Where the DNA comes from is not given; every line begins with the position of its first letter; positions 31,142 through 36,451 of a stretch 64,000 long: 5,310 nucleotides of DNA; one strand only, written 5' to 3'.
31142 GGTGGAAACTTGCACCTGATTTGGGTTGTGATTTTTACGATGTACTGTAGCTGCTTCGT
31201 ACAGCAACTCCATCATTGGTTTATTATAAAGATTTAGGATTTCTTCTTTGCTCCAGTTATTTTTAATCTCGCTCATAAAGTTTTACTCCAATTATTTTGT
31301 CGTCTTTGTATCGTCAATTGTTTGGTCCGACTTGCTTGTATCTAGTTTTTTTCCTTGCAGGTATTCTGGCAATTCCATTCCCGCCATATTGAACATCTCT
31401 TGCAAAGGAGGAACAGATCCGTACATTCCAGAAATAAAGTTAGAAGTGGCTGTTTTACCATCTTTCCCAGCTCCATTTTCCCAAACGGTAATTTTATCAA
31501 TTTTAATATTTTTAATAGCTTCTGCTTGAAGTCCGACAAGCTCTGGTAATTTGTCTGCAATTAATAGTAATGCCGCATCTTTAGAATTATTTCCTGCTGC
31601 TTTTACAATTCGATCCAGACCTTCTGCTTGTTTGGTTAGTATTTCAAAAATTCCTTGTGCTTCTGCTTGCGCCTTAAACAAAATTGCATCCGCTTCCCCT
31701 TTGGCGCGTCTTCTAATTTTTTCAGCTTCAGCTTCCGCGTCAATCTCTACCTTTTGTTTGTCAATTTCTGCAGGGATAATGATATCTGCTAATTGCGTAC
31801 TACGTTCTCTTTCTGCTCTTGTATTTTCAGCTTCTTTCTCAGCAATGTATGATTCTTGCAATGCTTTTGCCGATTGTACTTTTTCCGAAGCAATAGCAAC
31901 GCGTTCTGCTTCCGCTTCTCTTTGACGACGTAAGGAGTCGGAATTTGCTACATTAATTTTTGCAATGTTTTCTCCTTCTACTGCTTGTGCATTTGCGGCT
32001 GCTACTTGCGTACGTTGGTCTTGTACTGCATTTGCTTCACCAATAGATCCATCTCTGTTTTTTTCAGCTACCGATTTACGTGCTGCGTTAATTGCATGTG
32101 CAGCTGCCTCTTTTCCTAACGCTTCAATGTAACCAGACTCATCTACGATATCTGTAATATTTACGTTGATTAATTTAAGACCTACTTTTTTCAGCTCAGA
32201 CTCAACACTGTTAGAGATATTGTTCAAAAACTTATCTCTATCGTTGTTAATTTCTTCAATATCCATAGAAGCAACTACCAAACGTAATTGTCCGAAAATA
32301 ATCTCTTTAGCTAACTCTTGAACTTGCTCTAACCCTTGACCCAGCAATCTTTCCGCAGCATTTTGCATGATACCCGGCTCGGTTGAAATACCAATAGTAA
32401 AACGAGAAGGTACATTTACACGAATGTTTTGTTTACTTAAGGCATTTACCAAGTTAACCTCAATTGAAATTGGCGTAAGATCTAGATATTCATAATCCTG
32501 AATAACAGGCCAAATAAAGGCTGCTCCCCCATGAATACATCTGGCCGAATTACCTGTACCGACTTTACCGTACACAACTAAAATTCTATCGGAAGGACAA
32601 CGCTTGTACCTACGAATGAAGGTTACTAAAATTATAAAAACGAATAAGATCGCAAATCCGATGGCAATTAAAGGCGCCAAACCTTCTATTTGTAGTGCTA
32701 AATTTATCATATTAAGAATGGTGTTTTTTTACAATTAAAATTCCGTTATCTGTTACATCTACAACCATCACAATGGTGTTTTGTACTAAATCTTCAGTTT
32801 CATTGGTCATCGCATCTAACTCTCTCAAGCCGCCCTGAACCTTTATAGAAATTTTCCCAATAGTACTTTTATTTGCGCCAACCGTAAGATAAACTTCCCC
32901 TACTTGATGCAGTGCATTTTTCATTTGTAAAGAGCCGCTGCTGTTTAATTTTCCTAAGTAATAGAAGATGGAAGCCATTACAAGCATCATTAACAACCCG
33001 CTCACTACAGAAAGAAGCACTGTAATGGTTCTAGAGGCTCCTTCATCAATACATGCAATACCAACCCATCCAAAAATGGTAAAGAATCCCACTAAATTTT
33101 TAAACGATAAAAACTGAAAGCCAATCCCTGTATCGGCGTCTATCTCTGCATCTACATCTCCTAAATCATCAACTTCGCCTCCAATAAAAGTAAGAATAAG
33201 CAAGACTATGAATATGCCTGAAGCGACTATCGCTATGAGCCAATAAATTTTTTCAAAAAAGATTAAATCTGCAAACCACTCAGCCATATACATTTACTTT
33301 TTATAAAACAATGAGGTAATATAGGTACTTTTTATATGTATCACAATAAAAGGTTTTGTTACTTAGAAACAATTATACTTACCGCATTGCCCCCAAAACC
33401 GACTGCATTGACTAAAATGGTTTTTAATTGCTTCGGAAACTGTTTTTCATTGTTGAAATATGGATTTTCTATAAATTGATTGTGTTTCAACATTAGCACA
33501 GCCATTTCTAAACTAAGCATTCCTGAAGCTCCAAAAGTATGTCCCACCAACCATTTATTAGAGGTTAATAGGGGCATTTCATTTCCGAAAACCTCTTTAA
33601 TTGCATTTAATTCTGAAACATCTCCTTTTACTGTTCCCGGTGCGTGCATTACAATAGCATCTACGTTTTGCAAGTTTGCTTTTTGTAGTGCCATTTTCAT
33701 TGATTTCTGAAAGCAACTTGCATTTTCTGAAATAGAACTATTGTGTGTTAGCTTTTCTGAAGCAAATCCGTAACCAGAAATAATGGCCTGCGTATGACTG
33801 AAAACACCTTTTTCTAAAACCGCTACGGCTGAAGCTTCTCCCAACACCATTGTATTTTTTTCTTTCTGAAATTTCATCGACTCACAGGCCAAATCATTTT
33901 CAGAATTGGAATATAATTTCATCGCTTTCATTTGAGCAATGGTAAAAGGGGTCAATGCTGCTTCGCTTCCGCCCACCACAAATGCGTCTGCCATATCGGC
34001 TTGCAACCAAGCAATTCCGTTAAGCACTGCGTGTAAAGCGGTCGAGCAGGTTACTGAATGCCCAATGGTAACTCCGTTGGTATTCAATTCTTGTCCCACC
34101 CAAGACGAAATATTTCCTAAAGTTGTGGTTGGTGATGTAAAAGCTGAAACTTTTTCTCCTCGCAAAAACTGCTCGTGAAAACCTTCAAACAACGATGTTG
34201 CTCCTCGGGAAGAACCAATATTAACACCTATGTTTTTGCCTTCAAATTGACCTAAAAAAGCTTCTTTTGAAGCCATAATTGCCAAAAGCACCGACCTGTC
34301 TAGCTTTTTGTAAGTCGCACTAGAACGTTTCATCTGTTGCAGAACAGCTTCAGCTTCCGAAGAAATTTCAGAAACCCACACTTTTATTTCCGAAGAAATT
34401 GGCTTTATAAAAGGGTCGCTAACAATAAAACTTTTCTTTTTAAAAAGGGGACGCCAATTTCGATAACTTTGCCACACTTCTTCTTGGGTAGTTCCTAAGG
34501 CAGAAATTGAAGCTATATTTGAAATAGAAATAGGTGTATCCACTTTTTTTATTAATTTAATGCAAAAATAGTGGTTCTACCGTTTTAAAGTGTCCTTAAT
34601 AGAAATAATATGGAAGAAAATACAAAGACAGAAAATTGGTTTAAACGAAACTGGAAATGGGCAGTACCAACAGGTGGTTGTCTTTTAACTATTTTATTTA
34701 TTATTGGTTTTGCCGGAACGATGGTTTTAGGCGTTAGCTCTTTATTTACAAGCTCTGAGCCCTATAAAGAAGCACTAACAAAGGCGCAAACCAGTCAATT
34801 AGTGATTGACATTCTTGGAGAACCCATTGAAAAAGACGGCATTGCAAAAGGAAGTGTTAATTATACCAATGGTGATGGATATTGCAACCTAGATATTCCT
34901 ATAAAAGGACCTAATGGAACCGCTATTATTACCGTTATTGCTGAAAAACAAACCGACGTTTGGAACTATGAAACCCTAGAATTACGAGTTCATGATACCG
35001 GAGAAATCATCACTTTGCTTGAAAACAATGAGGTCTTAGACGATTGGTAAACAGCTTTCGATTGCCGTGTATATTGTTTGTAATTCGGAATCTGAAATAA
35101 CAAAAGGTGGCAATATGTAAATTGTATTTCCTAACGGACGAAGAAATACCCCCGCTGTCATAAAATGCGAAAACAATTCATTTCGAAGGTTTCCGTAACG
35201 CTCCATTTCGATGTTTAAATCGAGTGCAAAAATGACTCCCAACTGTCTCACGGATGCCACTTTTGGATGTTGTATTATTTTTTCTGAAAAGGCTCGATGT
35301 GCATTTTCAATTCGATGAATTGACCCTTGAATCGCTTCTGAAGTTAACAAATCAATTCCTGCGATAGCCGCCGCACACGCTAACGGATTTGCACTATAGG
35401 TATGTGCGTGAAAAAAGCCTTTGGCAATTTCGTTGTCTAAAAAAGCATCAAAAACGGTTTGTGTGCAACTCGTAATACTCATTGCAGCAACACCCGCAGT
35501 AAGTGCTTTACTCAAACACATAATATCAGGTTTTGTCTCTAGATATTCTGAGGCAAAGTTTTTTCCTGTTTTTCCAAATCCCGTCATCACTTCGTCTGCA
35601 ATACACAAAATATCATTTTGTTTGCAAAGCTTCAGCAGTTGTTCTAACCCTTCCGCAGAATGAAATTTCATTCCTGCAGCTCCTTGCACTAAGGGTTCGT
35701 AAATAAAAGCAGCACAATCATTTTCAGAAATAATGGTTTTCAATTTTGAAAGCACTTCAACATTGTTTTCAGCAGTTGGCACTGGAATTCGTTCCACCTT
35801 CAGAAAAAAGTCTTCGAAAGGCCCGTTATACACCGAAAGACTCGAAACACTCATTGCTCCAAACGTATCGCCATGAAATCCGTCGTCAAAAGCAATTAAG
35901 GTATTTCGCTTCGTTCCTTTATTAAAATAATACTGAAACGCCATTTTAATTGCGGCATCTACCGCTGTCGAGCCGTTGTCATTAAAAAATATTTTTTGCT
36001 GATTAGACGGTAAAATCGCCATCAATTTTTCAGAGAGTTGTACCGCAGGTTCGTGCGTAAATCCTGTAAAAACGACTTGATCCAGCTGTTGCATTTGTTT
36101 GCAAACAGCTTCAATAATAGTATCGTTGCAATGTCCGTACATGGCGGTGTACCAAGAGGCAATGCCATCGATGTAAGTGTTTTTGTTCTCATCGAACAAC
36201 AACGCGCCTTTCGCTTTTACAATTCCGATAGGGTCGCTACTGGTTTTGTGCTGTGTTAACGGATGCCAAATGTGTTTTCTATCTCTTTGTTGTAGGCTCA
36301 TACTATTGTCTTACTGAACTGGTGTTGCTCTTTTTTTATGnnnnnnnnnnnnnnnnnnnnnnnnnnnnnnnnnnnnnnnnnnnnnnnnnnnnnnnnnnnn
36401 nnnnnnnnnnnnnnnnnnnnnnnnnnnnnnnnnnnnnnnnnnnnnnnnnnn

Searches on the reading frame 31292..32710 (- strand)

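Call 84: search_protein_families(library=pfam, proteins=[window:31292-32710:-], max_evalue=0.0001)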
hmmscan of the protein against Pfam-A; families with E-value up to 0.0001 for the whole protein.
window:31292-32710:- (472 aa): 1 family
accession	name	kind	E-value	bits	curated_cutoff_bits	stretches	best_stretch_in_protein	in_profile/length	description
PF01145.31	Band_7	-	1.4e-31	110.3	23.6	1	39-218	4-175/176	SPFH domain / Band 7 family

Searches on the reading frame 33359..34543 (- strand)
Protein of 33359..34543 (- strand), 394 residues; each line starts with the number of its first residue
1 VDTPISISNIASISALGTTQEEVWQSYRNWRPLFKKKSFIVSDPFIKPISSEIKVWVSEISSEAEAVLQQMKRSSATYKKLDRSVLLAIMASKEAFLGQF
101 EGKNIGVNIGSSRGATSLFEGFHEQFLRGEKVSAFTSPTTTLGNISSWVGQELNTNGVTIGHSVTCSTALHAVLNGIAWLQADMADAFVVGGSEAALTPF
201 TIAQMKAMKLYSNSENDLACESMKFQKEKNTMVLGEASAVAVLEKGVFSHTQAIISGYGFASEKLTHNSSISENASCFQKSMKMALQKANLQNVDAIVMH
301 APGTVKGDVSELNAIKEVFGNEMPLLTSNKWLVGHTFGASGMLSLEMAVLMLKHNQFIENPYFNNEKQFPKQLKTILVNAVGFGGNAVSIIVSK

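Call 95: search_protein_families(library=pfam, proteins=[window:33359-34543:-], max_evalue=0.0001)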
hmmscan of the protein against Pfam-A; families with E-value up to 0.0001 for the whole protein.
window:33359-34543:- (394 aa): 2 families
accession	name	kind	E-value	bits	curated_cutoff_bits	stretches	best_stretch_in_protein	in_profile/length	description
PF02801.28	Ketoacyl-synt_C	-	2.3e-20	73.2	20.8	1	253-358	2-113/119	Beta-ketoacyl synthase, C-terminal domain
PF00109.32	ketoacyl-synt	-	2.2e-18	67.2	20.8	1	4-245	3-248/252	Beta-ketoacyl synthase, N-terminal domain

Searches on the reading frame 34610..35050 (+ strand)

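Call 95: search_protein_families(library=pfam, proteins=[window:34610-35050:+], max_evalue=0.0001)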
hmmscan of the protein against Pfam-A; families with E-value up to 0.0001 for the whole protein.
window:34610-35050:+ (146 aa): 1 family
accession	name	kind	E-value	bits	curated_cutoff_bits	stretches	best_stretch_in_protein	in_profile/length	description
PF08695.16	Coa1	-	4.1e-17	62.5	22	1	27-137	4-116/117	Cytochrome oxidase complex assembly protein 1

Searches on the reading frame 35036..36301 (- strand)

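Call 95: search_protein_families(library=pfam, proteins=[window:35036-36301:-], max_evalue=0.0001)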
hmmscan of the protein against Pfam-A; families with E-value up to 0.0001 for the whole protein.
window:35036-36301:- (421 aa): 1 family
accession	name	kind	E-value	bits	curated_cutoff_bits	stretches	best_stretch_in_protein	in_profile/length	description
PF00202.27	Aminotran_3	-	2.6e-95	319.9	30.5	1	24-418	10-403/403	Aminotransferase class-III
